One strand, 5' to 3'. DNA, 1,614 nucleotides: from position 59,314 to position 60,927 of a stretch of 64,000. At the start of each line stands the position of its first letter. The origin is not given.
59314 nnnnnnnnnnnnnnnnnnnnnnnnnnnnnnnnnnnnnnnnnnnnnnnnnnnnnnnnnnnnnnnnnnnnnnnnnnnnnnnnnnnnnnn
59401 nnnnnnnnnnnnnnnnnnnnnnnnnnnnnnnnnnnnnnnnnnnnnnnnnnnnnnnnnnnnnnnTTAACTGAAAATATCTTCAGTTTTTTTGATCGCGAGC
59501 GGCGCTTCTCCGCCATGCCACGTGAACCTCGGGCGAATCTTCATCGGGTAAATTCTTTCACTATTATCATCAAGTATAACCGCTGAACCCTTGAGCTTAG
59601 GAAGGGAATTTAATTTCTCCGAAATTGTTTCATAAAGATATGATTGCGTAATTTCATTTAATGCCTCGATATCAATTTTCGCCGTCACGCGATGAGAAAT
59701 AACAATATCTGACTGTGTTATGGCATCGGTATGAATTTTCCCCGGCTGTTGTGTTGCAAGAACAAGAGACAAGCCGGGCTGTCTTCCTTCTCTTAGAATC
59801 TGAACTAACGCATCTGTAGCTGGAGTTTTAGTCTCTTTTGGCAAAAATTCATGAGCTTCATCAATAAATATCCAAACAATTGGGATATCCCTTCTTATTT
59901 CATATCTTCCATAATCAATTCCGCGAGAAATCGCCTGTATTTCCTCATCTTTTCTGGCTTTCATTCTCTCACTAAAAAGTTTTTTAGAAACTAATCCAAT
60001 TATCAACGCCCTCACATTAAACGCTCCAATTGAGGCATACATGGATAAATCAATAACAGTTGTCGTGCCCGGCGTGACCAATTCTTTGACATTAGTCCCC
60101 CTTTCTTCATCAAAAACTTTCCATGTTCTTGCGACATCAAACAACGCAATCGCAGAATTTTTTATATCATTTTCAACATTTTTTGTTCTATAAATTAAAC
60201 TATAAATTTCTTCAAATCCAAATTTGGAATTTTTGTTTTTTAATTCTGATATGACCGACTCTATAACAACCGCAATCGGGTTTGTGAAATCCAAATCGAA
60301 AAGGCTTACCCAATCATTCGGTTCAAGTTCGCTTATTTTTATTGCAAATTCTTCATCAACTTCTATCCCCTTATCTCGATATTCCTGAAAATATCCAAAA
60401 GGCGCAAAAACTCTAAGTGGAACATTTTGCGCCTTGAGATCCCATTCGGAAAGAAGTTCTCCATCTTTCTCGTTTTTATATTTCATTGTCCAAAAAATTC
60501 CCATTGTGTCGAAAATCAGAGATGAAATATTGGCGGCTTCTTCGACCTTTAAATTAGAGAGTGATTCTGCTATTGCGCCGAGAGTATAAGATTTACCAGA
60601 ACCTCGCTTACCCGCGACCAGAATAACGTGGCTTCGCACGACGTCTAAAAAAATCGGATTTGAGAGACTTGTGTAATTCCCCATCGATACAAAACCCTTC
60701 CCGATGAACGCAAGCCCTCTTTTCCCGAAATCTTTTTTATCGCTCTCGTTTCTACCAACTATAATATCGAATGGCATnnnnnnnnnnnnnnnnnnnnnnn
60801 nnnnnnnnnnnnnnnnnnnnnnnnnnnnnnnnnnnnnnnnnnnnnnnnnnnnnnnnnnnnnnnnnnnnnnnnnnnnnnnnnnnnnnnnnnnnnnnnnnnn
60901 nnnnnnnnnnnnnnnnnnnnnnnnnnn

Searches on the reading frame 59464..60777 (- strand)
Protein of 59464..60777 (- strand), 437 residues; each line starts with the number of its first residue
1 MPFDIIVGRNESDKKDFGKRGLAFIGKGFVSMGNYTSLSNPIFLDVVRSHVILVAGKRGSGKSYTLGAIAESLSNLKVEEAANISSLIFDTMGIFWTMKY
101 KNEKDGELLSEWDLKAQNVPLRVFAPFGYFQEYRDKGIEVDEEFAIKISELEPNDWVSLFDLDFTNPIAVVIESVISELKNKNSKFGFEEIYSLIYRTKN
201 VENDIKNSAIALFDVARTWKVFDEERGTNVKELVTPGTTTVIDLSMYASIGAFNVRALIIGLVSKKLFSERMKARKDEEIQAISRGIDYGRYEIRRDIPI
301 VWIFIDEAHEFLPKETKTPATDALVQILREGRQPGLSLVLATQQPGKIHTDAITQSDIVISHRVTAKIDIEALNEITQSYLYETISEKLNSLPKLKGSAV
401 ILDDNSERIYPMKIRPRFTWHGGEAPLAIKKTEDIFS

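Call 3: search_protein_families(library=pfam, proteins=[window:59464-60777:-], max_evalue=0.1)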
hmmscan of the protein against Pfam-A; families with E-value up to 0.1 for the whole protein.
window:59464-60777:- (437 aa): 11 families
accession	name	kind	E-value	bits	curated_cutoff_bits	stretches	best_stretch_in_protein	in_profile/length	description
PF01935.23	DUF87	-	1.6e-11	45.2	23.2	1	39-248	10-205/220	Helicase HerA, central domain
PF05707.18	Zot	-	2.1e-06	27.8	20.3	1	303-377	85-160/197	Zonular occludens toxin (Zot)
PF05872.18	HerA_C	-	1.1e-05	24.7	22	1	297-380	255-339/502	Helicase HerA-like C-terminal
PF00004.35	AAA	-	6.9e-05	23.7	21.2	1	302-358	60-125/131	ATPase family associated with various cellular activities (AAA)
PF01580.24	FtsK_SpoIIIE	-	0.00099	19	24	0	30-72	20-62/221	FtsK/SpoIIIE family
PF10412.15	TrwB_AAD_bind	-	0.0013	18.2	20.5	1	41-116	8-75/387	Type IV secretion-system coupling protein DNA-binding domain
PF13401.12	AAA_22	-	0.013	16.3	27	0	51-75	7-31/130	AAA domain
PF13191.12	AAA_16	-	0.029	15.3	32.6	1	49-74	24-49/167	AAA ATPase domain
PF05729.18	NACHT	-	0.063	13.5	26.7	0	50-80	1-31/167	NACHT domain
PF06414.18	Zeta_toxin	-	0.064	13.1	22.3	0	50-74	17-41/199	Zeta toxin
PF13245.12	AAA_19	-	0.085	13.5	25.1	0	47-79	9-41/134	AAA domain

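Call 4: search_protein_families(library=padloc, proteins=[window:59464-60777:-], max_evalue=1)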
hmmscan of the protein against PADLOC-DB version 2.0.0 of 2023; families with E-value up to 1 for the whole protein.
window:59464-60777:- (437 aa): 26 families (the best 25 are shown)
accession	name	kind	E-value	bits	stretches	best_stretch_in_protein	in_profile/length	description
PDLC04140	mad8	-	2.5e-19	68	1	37-428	15-313/314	mads_8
PDLC04105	HerA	-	1.9e-18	64.4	2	238-406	380-527/576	-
PDLC04103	HerA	-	3.5e-16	56.7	1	289-402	430-544/579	-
PDLC04102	HerA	-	2.9e-15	53.6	2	292-402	498-607/654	-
PDLC02684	DndH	-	4.4e-14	49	1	52-394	1370-1692/1715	DndH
PDLC04106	HerA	-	6.3e-14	49.4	2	295-377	507-594/667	-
PDLC02188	HerA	-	6.5e-14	49.7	1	239-404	379-532/578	-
PDLC01055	HerA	-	1.5e-13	48.5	2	292-363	408-482/532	Type III coevolved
PDLC02685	DndH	-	4.2e-10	36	1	55-394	1340-1655/1678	DndH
PDLC04098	HerA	-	3.6e-09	33.7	1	189-395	438-629/686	-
PDLC04104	HerA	-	6.3e-09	33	1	299-414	220-334/379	-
PDLC04097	HerA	-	7.3e-08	29.5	1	303-401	477-579/618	-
PDLC02185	HerA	-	1.8e-07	28.3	1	303-401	449-548/585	-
PDLC02683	DndH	-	5.4e-07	25.8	1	197-396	1184-1365/1389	DndH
PDLC04100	HerA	-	1.4e-06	25.3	1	304-379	444-523/580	-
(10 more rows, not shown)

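Call 5: search_protein_families(library=ncbifam, proteins=[window:59464-60777:-], max_evalue=0.1)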
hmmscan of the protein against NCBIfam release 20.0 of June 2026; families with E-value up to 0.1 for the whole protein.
window:59464-60777:- (437 aa): 14 families
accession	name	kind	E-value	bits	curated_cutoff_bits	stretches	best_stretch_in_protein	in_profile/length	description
NF042944.1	HerA_antiphage_2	equivalog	5.9e-12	45.1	850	1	239-402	379-530/576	anti-phage-associated helicase HerA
NF040937.1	HerA_Thermprot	equivalog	1.3e-09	37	800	1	297-402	348-449/487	DNA double-strand break repair helicase HerA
NF040819.1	helicase_HerA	equivalog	2e-09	36.5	970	1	233-377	330-480/561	DNA double-strand break repair helicase HerA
NF053655.1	CedD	equivalog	4.7e-09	35.4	600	2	301-401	421-512/527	DNA-translocating ATPase CedD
NF042943.1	HerA_antiphage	equivalog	3.4e-06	25.9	800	1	304-381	438-519/566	anti-phage-associated helicase HerA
TIGR03928.1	T7_EssCb_Firm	equivalog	0.00011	19.9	778.4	1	267-366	882-981/1296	type VII secretion protein EssC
TIGR03925.1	T7SS_EccC_b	equivalog_domain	0.00028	19.3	346.55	1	30-84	342-396/564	type VII secretion protein EccCb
TIGR03924.1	T7SS_EccC_a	equivalog_domain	0.0003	19.7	509.15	1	298-364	562-623/673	type VII secretion protein EccCa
NF033849.1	ser_rich_anae_1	subfamily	0.0069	13.7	650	1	292-372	1010-1098/1163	serine-rich protein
NF041214.1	plasmid_TraB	equivalog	0.017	13.6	800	0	297-351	344-396/639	plasmid transfer protein TraB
TIGR01420.1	pilT_fam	subfamily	0.039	13.2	319.1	0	48-74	119-147/343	PilT/PilU family type 4a pilus ATPase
NF006505.0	PRK08939.1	equivalog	0.046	13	228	1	52-79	159-186/306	primosomal protein DnaI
NF000298.2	blaTLA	exception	0.055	12.5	640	1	136-214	93-171/309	TLA family extended-spectrum class A beta-lactamase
NF005992.0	PRK08116.1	subfamily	0.056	12.6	189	0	52-94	117-160/269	hypothetical protein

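Call 16: find_homologous_proteins(query=window:59464-60777:-)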
Query window:59464-60777:- (437 aa): 6860 proteins with E <= 0.001 among 8000 candidates; the best 120 are listed.
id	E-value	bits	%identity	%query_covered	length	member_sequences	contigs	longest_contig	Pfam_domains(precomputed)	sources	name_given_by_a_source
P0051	4.3e-286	966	100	100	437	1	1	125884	PF01935.24,PF05707.19,PF05872.19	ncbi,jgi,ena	ncbi:MAG: DUF87 domain-containing protein [Candidatus Pacearchaeota archaeon]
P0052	1.5e-247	839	84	100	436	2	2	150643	PF01935.24,PF05872.19,PF01580.25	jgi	jgi:uncharacterized protein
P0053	8.3e-246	834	83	99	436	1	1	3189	PF01935.24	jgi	jgi:DNA helicase HerA-like ATPase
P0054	2.0e-239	813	81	99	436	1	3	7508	PF01935.24,PF00004.36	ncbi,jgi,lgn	-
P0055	2.7e-238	809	80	99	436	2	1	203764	PF01935.24,PF05872.19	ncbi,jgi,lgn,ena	ncbi:MAG: DUF87 domain-containing protein [Candidatus Pacearchaeota archaeon]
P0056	3.1e-237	805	81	99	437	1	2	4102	PF01935.24,PF05872.19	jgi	jgi:uncharacterized protein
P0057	9.8e-236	801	79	100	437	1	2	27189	PF01935.24,PF05872.19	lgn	-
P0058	3.3e-233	792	79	99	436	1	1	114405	PF01935.24,PF05872.19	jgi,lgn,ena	jgi:hypothetical protein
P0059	1.6e-232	790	77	99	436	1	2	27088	PF01935.24,PF05872.19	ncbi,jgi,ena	-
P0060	2.0e-232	790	77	100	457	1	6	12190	PF10412.16,PF01935.24,PF05872.19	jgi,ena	-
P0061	5.1e-232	788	77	99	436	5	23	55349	PF01935.24,PF05872.19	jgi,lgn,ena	-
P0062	7.0e-232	788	77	99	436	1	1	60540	PF01935.24,PF05872.19,PF00004.36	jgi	-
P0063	1.6e-231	787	77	100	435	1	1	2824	PF10412.16,PF01935.24,PF01580.25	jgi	jgi:uncharacterized protein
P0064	3.0e-231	786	77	99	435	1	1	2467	PF01935.24,PF05872.19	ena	-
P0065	1.3e-230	784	76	99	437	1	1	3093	PF10412.16,PF01935.24,PF05872.19,PF01580.25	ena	-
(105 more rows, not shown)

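Call 18: find_related_loci(query=window:59464-60777:-, collection=genome_contigs, flank=8000)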
Query window:59464-60777:- (437 aa) in genome_contigs; peptide patterns used: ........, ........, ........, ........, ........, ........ (x = any residue, [..] = any of these).
459 stretches matched a pattern; 403 encode a relative of the query (tblastn E <= 1e-3); the best 80 are kept; 80 distinct loci.
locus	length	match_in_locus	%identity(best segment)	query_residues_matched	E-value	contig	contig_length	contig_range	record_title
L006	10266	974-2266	80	1-431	0e+0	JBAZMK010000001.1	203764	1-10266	MAG: Candidatus Pacearchaeota archaeon isolate SO_2017_LW4_40 scaffold_205_c1_LW137-91_2017, whole genome shotgun sequen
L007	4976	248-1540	81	1-431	0e+0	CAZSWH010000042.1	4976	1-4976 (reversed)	MAG TPA_asm: Candidatus Woesearchaeota archaeon isolate binchicken_co196_462 genome assembly, contig: NODE_23590_length_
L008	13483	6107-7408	77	1-434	0e+0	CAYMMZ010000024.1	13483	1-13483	MAG TPA_asm: Candidatus Woesearchaeota archaeon isolate binchicken_co46_821 genome assembly, contig: NODE_8765_length_13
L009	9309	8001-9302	77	1-434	0e+0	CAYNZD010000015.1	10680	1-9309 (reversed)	MAG TPA_asm: Candidatus Woesearchaeota archaeon isolate binchicken_co243_24 genome assembly, contig: NODE_5580_length_10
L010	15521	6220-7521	76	1-434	0e+0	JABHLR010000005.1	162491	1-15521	MAG: archaeon isolate SI037S2_bin49 k141_669449, whole genome shotgun sequence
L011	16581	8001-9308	76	1-435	0e+0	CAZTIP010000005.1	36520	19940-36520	MAG TPA_asm: Candidatus Woesearchaeota archaeon isolate SRP167671_co2_23 genome assembly, contig: NODE_1489_length_36520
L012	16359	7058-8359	76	1-434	0e+0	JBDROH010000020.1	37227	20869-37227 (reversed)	MAG: archaeon isolate MEGAHIT-group-1.942 k141_1507567, whole genome shotgun sequence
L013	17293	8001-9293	76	1-431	0e+0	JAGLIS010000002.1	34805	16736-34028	MAG: Candidatus Pacearchaeota archaeon isolate RS_3_14 ROV157_3.bin.14.fa_2, whole genome shotgun sequence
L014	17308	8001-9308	74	1-434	0e+0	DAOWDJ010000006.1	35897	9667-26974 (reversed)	MAG TPA_asm: archaeon isolate CSMAG_1910 CSMAG_1910_k141_262474_length_35897_cov_10.9959, whole genome shotgun sequence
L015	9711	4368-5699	73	1-434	0e+0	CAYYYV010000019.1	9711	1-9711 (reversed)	MAG TPA_asm: Candidatus Woesearchaeota archaeon isolate binchicken_co51_34 genome assembly, contig: NODE_2697_length_971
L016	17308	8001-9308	74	1-436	0e+0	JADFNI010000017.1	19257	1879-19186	MAG: Nanoarchaeota archaeon isolate B62T1B5 B62T1B5_NODE2532, whole genome shotgun sequence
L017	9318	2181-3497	73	1-434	0e+0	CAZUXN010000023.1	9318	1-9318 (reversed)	MAG TPA_asm: Candidatus Woesearchaeota archaeon isolate binchicken_co100_289 genome assembly, contig: NODE_11929_length_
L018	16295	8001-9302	74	1-434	0e+0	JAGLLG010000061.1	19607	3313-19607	MAG: Candidatus Pacearchaeota archaeon isolate RS_5_10 ROV157_5.bin.10.fa_61, whole genome shotgun sequence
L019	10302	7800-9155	72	1-434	0e+0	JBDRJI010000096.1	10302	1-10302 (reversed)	MAG: archaeon isolate MEGAHIT-group-1.64 k141_10527299, whole genome shotgun sequence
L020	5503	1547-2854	73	1-431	0e+0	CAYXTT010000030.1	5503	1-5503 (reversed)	MAG TPA_asm: Candidatus Woesearchaeota archaeon isolate SRP178699_co1_601 genome assembly, contig: NODE_21867_length_550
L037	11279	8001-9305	70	1-435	0e+0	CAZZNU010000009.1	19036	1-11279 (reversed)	MAG TPA_asm: Candidatus Woesearchaeota archaeon isolate binchicken_co157_843 genome assembly, contig: NODE_6638_length_1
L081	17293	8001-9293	62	1-430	0e+0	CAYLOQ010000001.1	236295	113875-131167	MAG TPA_asm: Candidatus Woesearchaeota archaeon isolate binchicken_co85_6 genome assembly, contig: NODE_6_length_236295_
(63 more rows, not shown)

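Call 25: search_protein_families(library=pfam, proteins=[L013:4594-5898:+, L013:5898-6722:+, L013:6757-7461:+, L013:7498-7926:+, L037:4893-5978:+, L037:5980-6828:+, L037:6878-7561:+, L037:7555-7971:+], max_evalue=0.1)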
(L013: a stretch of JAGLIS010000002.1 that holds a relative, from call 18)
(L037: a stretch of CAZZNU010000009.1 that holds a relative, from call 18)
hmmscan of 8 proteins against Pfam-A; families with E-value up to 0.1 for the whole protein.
L013:4594-5898:+ (434 aa): 4 families
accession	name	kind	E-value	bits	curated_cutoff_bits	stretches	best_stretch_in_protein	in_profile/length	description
PF00482.28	T2SSF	-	3.6e-14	53.2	25.2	1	264-389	4-124/125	Type II secretion system (T2SS), protein F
PF20990.2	DUF2207_C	-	0.0098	16.1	33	1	108-242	41-185/247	Predicted membrane protein (DUF2207) C-terminal domain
PF09548.15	Spore_III_AB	-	0.017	15.6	32.5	0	305-369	47-112/170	Stage III sporulation protein AB (spore_III_AB)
PF14931.11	IFT20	-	0.041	14.5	27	1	44-144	18-117/119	Intraflagellar transport complex B, subunit 20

L013:5898-6722:+ (274 aa): 1 family
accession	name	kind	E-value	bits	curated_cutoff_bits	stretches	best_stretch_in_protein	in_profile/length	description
PF00482.28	T2SSF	-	1.3e-15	57.9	25.2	1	67-192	1-123/125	Type II secretion system (T2SS), protein F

L013:6757-7461:+ (234 aa): 0 families

L013:7498-7926:+ (142 aa): 1 family
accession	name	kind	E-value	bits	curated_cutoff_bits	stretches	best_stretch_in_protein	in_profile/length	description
PF24673.1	Blr_divisome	-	0.096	12.6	27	0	18-41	12-34/41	Divisome-associated membrane protein Blr family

L037:4893-5978:+ (361 aa): 2 families
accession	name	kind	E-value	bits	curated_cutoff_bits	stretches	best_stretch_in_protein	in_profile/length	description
PF00482.28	T2SSF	-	1.4e-14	54.6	25.2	1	190-316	3-124/125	Type II secretion system (T2SS), protein F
PF20990.2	DUF2207_C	-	0.082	13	33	0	271-351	105-185/247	Predicted membrane protein (DUF2207) C-terminal domain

L037:5980-6828:+ (282 aa): 2 families
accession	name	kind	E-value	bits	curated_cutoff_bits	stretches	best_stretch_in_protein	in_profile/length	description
PF00482.28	T2SSF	-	7.5e-13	49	25.2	1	69-194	1-123/125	Type II secretion system (T2SS), protein F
PF14992.11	TMCO5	-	0.0081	15.9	32.2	1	117-237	158-273/280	TMCO5 family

L037:6878-7561:+ (227 aa): 0 families

L037:7555-7971:+ (138 aa): 0 families

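Call 30: find_encoding_contigs(protein=P0052, flank=8000, max_places=2)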
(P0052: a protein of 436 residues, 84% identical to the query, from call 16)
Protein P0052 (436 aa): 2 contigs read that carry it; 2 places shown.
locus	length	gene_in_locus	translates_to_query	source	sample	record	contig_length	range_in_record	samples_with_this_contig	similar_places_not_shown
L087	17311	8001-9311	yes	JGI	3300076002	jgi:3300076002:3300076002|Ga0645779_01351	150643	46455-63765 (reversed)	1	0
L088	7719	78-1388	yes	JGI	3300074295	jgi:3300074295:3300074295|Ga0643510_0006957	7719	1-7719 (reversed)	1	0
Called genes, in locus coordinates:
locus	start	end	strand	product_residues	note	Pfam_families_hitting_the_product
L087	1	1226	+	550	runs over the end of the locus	PF02788:RuBisCO_large_N, PF00016:RuBisCO_large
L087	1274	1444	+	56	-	-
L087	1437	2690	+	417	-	PF00482:T2SSF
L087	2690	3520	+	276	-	PF00482:T2SSF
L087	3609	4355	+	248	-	-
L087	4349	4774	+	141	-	-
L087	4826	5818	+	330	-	PF01300:Sua5_yciO_yrdC, PF03481:Sua5_C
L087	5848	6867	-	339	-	PF04616:Glyco_hydro_43 (weak), PF13088:BNR_2 (weak)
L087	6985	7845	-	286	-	-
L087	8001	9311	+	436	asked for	PF01580:FtsK_SpoIIIE (faint), PF01935:DUF87, PF05872:HerA_C (faint)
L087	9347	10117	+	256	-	PF02254:TrkA_N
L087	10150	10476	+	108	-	-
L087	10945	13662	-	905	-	PF00690:Cation_ATPase_N, PF00122:E1-E2_ATPase, PF00702:Hydrolase, PF13246:Cation_ATPase, PF08282:Hydrolase_3 (faint), PF00689:Cation_ATPase_C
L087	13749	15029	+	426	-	PF18195:GatD_N, PF00710:Asparaginase, PF17763:Asparaginase_C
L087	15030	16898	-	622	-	PF09382:RQC (weak), PF00580:UvrD-helicase, PF01443:Viral_helicase1 (faint), PF13245:AAA_19, PF13361:UvrD_C, PF13538:UvrD_C_2 (faint)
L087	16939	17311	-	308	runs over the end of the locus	PF00413:Peptidase_M10, PF07705:CARDB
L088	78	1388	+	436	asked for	PF01580:FtsK_SpoIIIE (faint), PF01935:DUF87, PF05872:HerA_C (faint)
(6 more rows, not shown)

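Call 37: search_solved_structures(query=window:59464-60777:-, max_evalue=0.01)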
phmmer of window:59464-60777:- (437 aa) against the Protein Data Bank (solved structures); distinct sequences matched with E-value up to 0.01: 9.
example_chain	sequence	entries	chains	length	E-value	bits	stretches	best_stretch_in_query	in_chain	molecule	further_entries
8xau_A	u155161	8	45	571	3.5e-11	45.9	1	295-405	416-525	ATP-binding protein | HerA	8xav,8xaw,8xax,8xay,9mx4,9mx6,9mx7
8wiv_A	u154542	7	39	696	7e-10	41.7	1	296-404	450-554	Helicase HerA central domain-containing protein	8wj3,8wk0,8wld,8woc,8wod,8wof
8yho_A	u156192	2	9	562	9.1e-09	38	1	301-376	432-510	DUF87 domain-containing protein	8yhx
9x1l_A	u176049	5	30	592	2.6e-07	33.2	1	268-376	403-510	DNA helicase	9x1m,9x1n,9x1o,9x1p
8ziq_M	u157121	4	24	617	5.6e-05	25.5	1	253-371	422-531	HerA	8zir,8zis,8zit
9c1m_M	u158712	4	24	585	6.3e-05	25.4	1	296-373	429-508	ATP-binding protein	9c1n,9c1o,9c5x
4d2i_A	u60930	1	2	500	7.8e-05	25.1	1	298-402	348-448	HERA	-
7f6d_B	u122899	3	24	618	0.0038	19.5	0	300-367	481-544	HerA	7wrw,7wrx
8j4u_M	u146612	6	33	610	0.009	18.3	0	296-400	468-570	Nucleoside triphosphate hydrolase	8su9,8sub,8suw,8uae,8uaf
